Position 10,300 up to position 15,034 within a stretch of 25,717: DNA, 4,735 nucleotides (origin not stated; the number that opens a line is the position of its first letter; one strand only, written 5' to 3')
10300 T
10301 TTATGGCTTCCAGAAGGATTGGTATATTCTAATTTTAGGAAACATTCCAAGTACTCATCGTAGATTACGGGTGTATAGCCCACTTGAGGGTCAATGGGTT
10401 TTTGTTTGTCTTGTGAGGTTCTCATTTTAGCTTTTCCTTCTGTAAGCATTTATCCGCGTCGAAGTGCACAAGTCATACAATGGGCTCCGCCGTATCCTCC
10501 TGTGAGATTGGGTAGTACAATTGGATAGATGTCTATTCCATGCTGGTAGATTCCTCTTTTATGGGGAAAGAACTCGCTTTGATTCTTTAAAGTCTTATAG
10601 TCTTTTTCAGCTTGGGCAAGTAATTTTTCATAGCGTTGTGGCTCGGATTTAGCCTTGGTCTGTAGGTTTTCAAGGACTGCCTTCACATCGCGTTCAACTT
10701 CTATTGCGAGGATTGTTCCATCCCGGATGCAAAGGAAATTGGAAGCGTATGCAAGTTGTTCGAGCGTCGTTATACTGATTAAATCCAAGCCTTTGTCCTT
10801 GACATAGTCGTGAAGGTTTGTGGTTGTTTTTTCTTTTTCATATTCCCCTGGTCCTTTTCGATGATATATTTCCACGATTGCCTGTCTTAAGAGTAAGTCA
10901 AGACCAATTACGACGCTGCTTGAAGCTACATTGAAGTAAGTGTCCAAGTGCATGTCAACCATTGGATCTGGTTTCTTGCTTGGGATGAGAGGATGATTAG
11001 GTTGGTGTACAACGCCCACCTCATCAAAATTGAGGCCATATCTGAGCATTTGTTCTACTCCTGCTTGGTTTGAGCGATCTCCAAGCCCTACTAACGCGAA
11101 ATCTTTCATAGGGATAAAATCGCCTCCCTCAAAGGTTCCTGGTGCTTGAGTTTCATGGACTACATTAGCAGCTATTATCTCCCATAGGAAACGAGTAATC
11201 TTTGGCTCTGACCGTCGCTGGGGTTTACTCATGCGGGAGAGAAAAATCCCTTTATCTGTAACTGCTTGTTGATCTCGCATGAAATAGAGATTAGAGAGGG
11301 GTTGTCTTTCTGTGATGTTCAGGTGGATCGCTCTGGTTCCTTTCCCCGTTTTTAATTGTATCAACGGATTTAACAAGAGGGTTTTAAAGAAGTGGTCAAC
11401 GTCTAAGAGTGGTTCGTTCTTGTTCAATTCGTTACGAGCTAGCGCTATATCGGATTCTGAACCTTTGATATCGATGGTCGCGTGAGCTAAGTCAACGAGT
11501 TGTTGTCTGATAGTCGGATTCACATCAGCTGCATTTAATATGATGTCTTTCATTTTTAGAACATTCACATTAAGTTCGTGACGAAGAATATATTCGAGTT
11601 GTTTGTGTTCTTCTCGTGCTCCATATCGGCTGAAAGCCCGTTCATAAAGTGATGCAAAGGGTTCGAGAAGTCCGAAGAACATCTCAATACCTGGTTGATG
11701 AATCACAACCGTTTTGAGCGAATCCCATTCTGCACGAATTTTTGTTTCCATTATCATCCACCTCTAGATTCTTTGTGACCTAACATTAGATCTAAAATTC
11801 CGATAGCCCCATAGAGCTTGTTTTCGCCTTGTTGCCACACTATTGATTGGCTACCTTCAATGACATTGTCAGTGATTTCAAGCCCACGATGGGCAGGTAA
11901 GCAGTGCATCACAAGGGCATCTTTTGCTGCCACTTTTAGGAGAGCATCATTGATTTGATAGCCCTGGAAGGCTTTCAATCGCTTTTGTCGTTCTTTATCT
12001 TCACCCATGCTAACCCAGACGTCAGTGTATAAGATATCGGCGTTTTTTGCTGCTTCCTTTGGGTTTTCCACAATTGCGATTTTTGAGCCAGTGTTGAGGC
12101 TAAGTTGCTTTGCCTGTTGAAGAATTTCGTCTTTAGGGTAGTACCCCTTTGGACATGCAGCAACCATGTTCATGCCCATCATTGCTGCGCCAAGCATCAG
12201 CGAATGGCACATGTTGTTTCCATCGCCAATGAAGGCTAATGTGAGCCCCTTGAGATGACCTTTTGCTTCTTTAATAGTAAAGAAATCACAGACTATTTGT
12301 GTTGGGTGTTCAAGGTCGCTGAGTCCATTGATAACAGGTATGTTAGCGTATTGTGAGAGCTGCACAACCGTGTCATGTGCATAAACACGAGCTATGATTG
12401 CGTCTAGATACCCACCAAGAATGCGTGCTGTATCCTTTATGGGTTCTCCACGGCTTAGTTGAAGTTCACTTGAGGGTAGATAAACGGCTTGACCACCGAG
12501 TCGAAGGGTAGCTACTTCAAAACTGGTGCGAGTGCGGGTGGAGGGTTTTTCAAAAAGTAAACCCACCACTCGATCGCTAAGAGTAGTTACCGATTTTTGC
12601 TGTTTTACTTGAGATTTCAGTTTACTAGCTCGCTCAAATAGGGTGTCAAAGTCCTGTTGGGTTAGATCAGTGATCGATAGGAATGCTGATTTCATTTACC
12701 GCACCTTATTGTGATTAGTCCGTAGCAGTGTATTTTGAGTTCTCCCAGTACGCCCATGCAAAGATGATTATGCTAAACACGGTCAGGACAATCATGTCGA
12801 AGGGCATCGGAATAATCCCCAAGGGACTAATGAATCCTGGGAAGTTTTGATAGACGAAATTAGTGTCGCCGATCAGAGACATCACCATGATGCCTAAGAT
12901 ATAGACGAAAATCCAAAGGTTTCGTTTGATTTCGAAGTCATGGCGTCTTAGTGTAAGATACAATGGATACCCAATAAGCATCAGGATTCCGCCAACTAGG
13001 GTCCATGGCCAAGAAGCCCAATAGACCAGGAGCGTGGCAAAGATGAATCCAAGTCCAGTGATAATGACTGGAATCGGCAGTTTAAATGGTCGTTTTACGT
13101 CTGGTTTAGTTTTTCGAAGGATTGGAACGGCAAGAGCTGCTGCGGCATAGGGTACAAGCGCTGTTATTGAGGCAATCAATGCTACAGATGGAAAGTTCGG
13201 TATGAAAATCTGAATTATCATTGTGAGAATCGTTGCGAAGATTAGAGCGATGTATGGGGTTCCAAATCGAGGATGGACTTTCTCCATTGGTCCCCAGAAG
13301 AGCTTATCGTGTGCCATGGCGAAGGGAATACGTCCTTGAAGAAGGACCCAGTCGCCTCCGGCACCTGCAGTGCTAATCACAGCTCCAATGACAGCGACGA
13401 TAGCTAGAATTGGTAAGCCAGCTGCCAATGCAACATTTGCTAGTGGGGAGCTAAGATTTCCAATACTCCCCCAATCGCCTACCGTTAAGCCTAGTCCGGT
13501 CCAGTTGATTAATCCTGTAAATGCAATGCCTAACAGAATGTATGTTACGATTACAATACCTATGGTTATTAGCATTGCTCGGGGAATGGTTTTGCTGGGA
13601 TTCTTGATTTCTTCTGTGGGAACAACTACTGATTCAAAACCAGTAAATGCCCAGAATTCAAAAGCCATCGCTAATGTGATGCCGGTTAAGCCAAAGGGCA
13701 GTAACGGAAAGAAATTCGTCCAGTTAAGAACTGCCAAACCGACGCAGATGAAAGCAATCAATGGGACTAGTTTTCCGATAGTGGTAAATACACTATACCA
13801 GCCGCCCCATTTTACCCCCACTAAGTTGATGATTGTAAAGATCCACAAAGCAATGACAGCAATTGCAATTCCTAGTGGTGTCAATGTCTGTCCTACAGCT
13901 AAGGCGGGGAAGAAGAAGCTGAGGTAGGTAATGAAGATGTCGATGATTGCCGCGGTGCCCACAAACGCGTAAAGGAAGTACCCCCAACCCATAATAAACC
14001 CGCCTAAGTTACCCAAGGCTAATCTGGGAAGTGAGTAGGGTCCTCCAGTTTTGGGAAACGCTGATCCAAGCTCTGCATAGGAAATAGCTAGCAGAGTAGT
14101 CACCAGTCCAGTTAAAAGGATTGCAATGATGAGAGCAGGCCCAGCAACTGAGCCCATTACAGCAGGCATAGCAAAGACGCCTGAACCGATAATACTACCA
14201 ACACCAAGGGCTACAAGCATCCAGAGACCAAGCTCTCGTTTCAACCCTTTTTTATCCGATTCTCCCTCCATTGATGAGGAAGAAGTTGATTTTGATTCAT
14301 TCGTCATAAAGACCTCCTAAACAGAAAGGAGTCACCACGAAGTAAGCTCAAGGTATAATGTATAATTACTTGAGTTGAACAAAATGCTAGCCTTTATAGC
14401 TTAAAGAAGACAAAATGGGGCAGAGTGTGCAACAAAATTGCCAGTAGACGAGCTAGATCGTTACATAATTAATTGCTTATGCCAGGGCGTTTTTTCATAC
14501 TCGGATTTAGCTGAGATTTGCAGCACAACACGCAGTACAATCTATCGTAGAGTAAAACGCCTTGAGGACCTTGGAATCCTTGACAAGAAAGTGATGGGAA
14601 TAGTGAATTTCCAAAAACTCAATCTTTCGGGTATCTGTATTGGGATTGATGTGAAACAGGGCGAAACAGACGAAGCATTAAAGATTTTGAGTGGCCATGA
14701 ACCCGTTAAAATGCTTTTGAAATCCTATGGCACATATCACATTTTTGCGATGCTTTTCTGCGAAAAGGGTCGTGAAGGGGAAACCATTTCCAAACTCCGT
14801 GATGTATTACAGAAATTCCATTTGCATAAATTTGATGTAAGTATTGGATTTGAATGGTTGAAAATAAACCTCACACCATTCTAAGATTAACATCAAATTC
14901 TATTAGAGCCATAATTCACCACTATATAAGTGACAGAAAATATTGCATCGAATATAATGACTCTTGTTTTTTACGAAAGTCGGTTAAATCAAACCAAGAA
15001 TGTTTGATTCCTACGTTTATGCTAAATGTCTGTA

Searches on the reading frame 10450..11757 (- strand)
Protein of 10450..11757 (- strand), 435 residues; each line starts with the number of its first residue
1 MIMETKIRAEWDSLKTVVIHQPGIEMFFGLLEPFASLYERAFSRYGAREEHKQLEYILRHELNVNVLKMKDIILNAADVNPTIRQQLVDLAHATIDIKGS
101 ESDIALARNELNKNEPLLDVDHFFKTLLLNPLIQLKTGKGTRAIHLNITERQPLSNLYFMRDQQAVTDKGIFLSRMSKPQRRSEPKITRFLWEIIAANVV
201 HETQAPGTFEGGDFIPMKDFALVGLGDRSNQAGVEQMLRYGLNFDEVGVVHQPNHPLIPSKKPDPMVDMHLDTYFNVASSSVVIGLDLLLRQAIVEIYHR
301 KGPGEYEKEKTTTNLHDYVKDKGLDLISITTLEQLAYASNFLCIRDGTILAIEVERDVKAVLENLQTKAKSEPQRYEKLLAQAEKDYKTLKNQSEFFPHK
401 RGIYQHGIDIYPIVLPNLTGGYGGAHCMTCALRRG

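Call 5: search_protein_families(library=pfam, proteins=[window:10450-11757:-], max_evalue=0.01)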
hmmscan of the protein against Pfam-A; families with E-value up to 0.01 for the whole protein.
window:10450-11757:- (435 aa): 1 family
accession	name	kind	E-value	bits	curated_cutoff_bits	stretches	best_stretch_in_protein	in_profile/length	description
PF02274.22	ADI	-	9.5e-47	160.2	22.8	1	37-434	4-377/377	Arginine deiminase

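Call 6: search_protein_families(library=ncbifam, proteins=[window:10450-11757:-], max_evalue=0.01)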
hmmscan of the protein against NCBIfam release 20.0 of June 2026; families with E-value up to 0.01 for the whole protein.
window:10450-11757:- (435 aa): 4 families
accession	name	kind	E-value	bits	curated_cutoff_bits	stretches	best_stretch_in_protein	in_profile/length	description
TIGR01078.1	arcA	equivalog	7.1e-25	87.6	489.1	1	7-354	3-366/408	arginine deiminase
NF002381.0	PRK01388.1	subfamily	1e-24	87.2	414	2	4-353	5-362/405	arginine deiminase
NF045660.1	DiMthArgaseDdahStm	equivalog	6e-09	36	340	1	156-239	58-140/249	dimethylargininase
NF045658.1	DiMArgaseDdah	equivalog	1.8e-05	24.6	450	1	157-239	61-143/254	dimethylargininase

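Call 55: search_solved_structures(query=window:10450-11757:-, max_evalue=0.001, show_alignments=1)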
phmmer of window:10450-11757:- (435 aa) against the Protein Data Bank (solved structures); distinct sequences matched with E-value up to 0.001: 20.
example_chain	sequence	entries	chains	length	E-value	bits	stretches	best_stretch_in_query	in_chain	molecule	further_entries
4bof_A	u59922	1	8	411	4.6e-08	35.7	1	8-239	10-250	ARGININE DEIMINASE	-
1lxy_A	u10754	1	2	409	5.6e-08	35.5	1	9-234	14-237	Arginine Deiminase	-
1s9r_A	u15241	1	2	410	5.7e-08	35.4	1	9-234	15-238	Arginine deiminase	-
4e4j_A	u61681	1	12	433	4.2e-07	32.6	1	9-275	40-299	Arginine deiminase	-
1rxx_A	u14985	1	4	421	8.7e-07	31.5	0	152-286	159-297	Arginine deiminase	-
2abr_A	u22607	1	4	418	7.3e-06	28.5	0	152-278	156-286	Arginine deiminase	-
2aci_A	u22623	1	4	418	1e-05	28.1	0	152-286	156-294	Arginine deiminase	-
2aaf_A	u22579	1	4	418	1e-05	28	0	152-239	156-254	Arginine deiminase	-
2a9g_A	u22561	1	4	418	1.4e-05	27.5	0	152-286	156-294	Arginine deiminase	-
2ci1_A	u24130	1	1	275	0.00011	24.6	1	146-237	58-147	NG, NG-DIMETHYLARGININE DIMETHYLAMINOHYDROLASE 1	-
2c6z_A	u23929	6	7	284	0.00012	24.5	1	146-237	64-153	NG, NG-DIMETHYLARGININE DIMETHYLAMINOHYDROLASE 1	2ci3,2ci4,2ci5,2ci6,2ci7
7ut0_A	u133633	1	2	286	0.00016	24.1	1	146-237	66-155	N(G),N(G)-dimethylarginine dimethylaminohydrolase 1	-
2jai_A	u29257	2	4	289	0.00016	24.1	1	146-237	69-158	NG, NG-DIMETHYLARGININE DIMETHYLAMINOHYDROLASE 1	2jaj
7usz_A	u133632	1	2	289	0.00016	24.1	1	146-237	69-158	N(G),N(G)-dimethylarginine dimethylaminohydrolase 1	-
6szp_A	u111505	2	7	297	0.00017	24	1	146-237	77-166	N(G),N(G)-dimethylarginine dimethylaminohydrolase 1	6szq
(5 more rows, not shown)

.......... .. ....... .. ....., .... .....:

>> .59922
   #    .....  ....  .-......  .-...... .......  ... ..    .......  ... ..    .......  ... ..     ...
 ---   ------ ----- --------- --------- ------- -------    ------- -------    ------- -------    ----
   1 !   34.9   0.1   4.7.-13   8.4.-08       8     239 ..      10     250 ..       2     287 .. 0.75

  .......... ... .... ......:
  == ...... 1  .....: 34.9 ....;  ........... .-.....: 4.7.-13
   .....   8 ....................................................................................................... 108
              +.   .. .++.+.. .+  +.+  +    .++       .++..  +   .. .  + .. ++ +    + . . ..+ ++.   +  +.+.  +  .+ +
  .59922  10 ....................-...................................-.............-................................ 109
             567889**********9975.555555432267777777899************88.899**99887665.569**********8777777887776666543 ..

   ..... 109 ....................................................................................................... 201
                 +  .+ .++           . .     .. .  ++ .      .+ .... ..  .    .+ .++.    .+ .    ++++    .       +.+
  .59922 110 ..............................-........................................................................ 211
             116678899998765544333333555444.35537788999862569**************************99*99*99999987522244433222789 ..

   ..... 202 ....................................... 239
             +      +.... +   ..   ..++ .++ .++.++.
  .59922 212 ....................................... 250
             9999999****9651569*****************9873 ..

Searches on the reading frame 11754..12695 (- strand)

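Call 5: search_protein_families(library=pfam, proteins=[window:11754-12695:-], max_evalue=0.01)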
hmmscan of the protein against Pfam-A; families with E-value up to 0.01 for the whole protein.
window:11754-12695:- (313 aa): 2 families
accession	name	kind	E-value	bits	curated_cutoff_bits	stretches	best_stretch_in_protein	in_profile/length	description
PF00185.30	OTCace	-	2.4e-57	193.8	29.4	1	149-303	1-156/157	Aspartate/ornithine carbamoyltransferase, Asp/Orn binding domain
PF02729.26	OTCace_N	-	1.5e-47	161.9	29.9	1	5-143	3-148/148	Aspartate/ornithine carbamoyltransferase, carbamoyl-P binding domain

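Call 6: search_protein_families(library=ncbifam, proteins=[window:11754-12695:-], max_evalue=0.01)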
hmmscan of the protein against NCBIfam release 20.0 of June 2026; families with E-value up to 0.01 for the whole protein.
window:11754-12695:- (313 aa): 17 families
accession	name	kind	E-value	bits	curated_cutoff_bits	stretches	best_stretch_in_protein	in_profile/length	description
TIGR00658.1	orni_carb_tr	equivalog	5.1e-124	413.4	280.85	1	5-305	3-303/304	ornithine carbamoyltransferase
NF001986.0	PRK00779.1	subfamily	4.1e-120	400.6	306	1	3-306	6-305/307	ornithine carbamoyltransferase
NF011380.0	PRK14805.1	equivalog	7e-91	304.4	421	1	4-305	3-300/302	ornithine carbamoyltransferase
TIGR04384.1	putr_carbamoyl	exception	1.7e-90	303.5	500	1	5-304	2-306/330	putrescine carbamoyltransferase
NF003286.0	PRK04284.1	subfamily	1.8e-82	277.1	515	1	3-296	7-321/332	ornithine carbamoyltransferase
NF009213.0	PRK12562.1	subfamily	2.8e-63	214.3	559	1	2-269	6-278/334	ornithine carbamoyltransferase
NF002470.0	PRK01713.1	equivalog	2.1e-55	188.5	545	1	5-270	10-279/334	ornithine carbamoyltransferase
TIGR00670.1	asp_carb_tr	equivalog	3.1e-53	180.9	236.95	1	6-303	4-301/304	aspartate carbamoyltransferase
NF002032.1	PRK00856.1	equivalog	6e-51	173.4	263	1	5-303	3-295/297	aspartate carbamoyltransferase catalytic subunit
NF011379.0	PRK14804.1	equivalog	1.1e-43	149.6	373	1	7-295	11-299/311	ornithine carbamoyltransferase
NF003384.0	PRK04523.1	equivalog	1.4e-42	146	288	1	4-306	5-334/336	N-acetylornithine carbamoyltransferase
NF006046.0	PRK08192.1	equivalog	3.8e-32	111.9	512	1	4-306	8-318/339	aspartate carbamoyltransferase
NF008853.0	PRK11891.1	equivalog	2.6e-30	105.4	560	1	3-306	89-399/430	aspartate carbamoyltransferase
NF010387.0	PRK13814.1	equivalog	1e-27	96.9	660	1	6-305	9-303/310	aspartate carbamoyltransferase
NF005538.0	PRK07200.1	equivalog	9.1e-20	71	453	1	4-242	23-287/396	knotted carbamoyltransferase YgeW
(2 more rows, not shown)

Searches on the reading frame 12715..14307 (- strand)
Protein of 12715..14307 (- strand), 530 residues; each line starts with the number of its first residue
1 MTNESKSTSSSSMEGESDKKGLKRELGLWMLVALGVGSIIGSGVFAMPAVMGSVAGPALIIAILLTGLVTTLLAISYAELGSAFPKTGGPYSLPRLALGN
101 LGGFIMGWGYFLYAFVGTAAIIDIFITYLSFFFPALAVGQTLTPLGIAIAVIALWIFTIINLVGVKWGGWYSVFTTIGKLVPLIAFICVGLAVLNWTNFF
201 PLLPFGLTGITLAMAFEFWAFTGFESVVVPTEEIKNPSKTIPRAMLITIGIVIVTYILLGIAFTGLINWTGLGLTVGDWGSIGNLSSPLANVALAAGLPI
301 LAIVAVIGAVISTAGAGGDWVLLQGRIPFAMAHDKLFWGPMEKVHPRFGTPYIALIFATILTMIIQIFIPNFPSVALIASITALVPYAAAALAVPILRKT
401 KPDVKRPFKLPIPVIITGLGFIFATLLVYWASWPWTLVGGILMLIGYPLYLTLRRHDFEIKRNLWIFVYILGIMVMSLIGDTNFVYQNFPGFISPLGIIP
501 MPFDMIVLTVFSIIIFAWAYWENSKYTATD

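Call 5: search_protein_families(library=pfam, proteins=[window:12715-14307:-], max_evalue=0.01)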
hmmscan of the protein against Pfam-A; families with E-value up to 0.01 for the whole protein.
window:12715-14307:- (530 aa): 2 families
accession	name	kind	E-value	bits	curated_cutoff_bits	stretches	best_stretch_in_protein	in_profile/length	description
PF13520.12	AA_permease_2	-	8.5e-53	180.2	27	1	26-432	1-405/427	Amino acid permease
PF00324.27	AA_permease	-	2.8e-31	109.2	24.6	1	34-487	5-462/470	Amino acid permease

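Call 6: search_protein_families(library=ncbifam, proteins=[window:12715-14307:-], max_evalue=0.01)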
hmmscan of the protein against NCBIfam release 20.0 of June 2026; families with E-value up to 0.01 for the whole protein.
window:12715-14307:- (530 aa): 31 families (the best 25 are shown)
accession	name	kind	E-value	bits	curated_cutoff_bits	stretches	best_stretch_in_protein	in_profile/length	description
TIGR00909.1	2A0306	subfamily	3.9e-79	266.6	556.8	1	22-451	1-427/429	amino acid transporter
NF053761.1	BrChAATpBcaP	equivalog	1.8e-58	198.7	690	1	11-457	9-455/460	branched-chain amino acid transporter BcaP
TIGR00905.1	2A0302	subfamily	1.5e-55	188.9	409.05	1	23-475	6-459/473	basic amino acid/polyamine antiporter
TIGR00911.1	2A0308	subfamily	2.6e-37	128.4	701.8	1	7-451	27-471/505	L-type amino acid transporter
TIGR00908.1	2A0305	equivalog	1.1e-35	123.4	381.75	1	19-428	2-401/442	ethanolamine permease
TIGR00906.1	2A0303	subfamily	2.5e-35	121.9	681.7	1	19-400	26-429/602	cationic amino acid transport permease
TIGR03810.1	arg_ornith_anti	equivalog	2.9e-34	118.6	591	1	25-480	2-457/468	arginine-ornithine antiporter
NF007929.0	PRK10644.1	equivalog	9.4e-32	110.3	574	1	26-447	10-424/445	arginine/agmatine antiporter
NF008466.1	PRK11357.1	equivalog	1.2e-30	106.9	800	1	19-450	3-432/446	fructoselysine/psicoselysine transporter FrlA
TIGR04298.1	his_histam_anti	equivalog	7.1e-25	88.1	750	1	28-435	4-412/429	histidine-histamine antiporter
NF040512.1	histam_anti_2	exception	8e-22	77.6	725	2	25-199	4-179/477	histidine-histamine antiporter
NF007938.0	PRK10655.1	equivalog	1.2e-21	77.5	409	1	23-455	5-429/438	putrescine-ornithine antiporter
NF008245.0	PRK11021.1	equivalog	1.1e-17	64.2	284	1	20-259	2-233/419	L-methionine/branched-chain amino acid transporter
NF007754.0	PRK10435.1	equivalog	3.8e-16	59.2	585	1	24-369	5-337/443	cadaverine/lysine antiporter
NF007594.0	PRK10238.1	equivalog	5.3e-13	48.7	848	1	14-403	6-389/456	aromatic amino acid transporter AroP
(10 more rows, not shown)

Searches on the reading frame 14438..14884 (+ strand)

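Call 5: search_protein_families(library=pfam, proteins=[window:14438-14884:+], max_evalue=0.01)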
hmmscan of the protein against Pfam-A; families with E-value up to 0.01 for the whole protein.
window:14438-14884:+ (148 aa): 13 families
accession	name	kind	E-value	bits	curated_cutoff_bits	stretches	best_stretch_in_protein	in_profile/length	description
PF13404.12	HTH_AsnC-type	-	1.6e-07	31.5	27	1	4-43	2-42/42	AsnC-type helix-turn-helix domain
PF13412.12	HTH_24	-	1.5e-06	28.1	21.9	1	4-48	2-47/48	Winged helix-turn-helix DNA-binding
PF12840.13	HTH_20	-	1.2e-05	25.6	27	1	19-49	19-49/51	Helix-turn-helix domain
PF13730.12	HTH_36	-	3.8e-05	23.8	25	1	20-48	27-55/55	Helix-turn-helix domain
PF13545.12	HTH_Crp_2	-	4.7e-05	23.7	27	1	19-61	23-67/70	Crp-like helix-turn-helix domain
PF08279.18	HTH_11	-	9.9e-05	22.6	25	1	19-47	16-44/55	HTH domain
PF13518.12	HTH_28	-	0.00018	21.9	25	1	10-47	5-41/52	Helix-turn-helix domain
PF01022.26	HTH_5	-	0.00036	20.8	22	1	8-50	5-47/47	Bacterial regulatory protein, arsR family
PF13384.12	HTH_23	-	0.00077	19.6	24.6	1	10-45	10-44/50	Homeodomain-like domain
PF25213.1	HVO_A0261_N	-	0.00088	19.6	35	1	11-51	17-57/86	HVO_A0261 N-terminal domain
PF01978.25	TrmB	-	0.0033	17.7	25.6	0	14-50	18-54/68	Sugar-specific transcriptional regulator TrmB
PF09339.16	HTH_IclR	-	0.0048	17.1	22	1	21-49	21-49/52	IclR helix-turn-helix domain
PF01047.28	MarR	-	0.0056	17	24.6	0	16-50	15-49/59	MarR family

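Call 6: search_protein_families(library=ncbifam, proteins=[window:14438-14884:+], max_evalue=0.01)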
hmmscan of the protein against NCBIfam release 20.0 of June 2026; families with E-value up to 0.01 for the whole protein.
window:14438-14884:+ (148 aa): 9 families
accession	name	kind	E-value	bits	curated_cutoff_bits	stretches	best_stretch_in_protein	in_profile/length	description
NF040820.1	trans_reg_LrpA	equivalog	2e-07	31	250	1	3-113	2-113/141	HTH-type transcriptional regulator LrpA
NF008384.0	PRK11179.1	equivalog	3.2e-07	30.3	227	1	3-110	7-116/153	transcriptional regulator AsnC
NF040947.1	trans_reg_LysM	equivalog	1.3e-05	25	180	1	3-120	1-118/136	HTH-type transcriptional regulator LysM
NF041395.1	TranRegLrpA1_Halo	equivalog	2.6e-05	24.2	250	1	19-113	20-114/142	HTH-type transcriptional regulator LrpA1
NF053758.1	ChrTpTrnRegChrS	equivalog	8.3e-05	22.4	250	1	3-95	12-105/158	chromate efflux transcriptional regulator ChrS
TIGR01884.1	cas_HTH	subfamily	0.002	17.6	60.2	1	9-52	146-190/202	CRISPR-associated CARF protein Csa3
NF041396.1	TranRegLrp_Halo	equivalog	0.0038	17.1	190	1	1-105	1-106/149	HTH-type transcriptional regulator Lrp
NF040708.3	Siroheme_Dcarb_AhbA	equivalog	0.0082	15.9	140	1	21-102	19-99/144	siroheme decarboxylase subunit alpha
NF033788.1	HTH_metalloreg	subfamily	0.0084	15.9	55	0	9-54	15-61/77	metalloregulator ArsR/SmtB family transcription factor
